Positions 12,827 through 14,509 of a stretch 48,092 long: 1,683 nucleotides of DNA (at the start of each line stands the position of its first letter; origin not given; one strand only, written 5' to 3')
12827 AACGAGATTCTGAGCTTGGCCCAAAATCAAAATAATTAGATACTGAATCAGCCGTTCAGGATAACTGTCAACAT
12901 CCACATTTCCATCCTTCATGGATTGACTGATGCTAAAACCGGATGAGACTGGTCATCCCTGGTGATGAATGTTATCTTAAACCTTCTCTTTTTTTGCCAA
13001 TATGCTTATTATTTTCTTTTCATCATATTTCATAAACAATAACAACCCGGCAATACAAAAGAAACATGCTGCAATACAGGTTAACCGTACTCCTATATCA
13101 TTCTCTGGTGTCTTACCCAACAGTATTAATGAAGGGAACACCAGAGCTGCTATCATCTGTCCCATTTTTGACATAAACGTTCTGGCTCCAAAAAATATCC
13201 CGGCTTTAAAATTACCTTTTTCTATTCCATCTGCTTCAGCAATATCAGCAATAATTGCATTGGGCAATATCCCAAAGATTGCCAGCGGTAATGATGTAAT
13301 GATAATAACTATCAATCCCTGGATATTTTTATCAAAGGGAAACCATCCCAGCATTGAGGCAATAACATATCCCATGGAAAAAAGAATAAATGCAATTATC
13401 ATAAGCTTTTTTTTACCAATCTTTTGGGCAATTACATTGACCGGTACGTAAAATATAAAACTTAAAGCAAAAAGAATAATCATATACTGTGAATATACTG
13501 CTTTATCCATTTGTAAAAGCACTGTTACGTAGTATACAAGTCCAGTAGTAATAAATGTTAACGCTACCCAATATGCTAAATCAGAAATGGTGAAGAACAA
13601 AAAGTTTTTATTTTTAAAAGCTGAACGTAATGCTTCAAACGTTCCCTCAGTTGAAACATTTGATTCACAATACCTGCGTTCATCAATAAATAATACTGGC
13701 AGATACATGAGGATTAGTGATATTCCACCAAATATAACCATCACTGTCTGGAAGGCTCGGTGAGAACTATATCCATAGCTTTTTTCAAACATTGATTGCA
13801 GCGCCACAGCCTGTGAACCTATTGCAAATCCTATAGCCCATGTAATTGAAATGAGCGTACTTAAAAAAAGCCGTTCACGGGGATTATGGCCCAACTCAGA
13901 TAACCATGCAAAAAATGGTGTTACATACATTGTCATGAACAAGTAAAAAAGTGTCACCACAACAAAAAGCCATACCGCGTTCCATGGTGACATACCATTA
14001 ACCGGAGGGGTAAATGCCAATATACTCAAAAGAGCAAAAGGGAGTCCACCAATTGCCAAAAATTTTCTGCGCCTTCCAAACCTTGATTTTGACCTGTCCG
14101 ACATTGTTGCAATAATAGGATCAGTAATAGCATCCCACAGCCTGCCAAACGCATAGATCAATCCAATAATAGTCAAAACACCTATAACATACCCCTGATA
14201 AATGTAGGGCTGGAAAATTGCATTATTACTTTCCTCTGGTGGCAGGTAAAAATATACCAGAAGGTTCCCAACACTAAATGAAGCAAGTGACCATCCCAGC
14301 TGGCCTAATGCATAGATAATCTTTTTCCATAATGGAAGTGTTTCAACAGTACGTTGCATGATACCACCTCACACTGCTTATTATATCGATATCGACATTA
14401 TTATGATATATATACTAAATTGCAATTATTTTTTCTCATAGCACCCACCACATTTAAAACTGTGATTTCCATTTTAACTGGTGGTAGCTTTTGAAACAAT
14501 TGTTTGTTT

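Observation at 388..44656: Highly iterated non-palindromic 9-mer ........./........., about one copy per 3 kb, independent of reading frame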

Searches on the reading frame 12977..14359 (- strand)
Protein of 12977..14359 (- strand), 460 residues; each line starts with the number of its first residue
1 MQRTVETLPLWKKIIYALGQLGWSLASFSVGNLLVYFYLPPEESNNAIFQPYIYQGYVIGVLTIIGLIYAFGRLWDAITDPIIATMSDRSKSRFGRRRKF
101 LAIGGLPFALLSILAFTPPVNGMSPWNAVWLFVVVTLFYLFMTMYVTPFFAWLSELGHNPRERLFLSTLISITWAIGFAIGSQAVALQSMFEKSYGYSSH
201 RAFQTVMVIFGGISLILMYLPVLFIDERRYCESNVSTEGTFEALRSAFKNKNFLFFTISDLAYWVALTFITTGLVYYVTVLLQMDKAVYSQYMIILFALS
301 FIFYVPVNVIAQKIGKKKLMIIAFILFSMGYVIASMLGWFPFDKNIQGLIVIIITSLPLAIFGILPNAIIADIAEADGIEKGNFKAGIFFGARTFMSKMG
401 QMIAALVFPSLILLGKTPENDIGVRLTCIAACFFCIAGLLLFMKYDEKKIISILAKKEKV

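Call 5: search_protein_families(library=pfam, proteins=[window:12977-14359:-])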
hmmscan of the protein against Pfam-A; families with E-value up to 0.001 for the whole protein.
window:12977-14359:- (460 aa): 2 families
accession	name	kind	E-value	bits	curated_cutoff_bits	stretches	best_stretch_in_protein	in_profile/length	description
PF13347.12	MFS_2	-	1.2e-44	153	27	1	41-410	22-379/427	MFS/sugar transport protein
PF07690.21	MFS_1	-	3.7e-19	69.3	33.4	2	63-404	32-346/347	Major Facilitator Superfamily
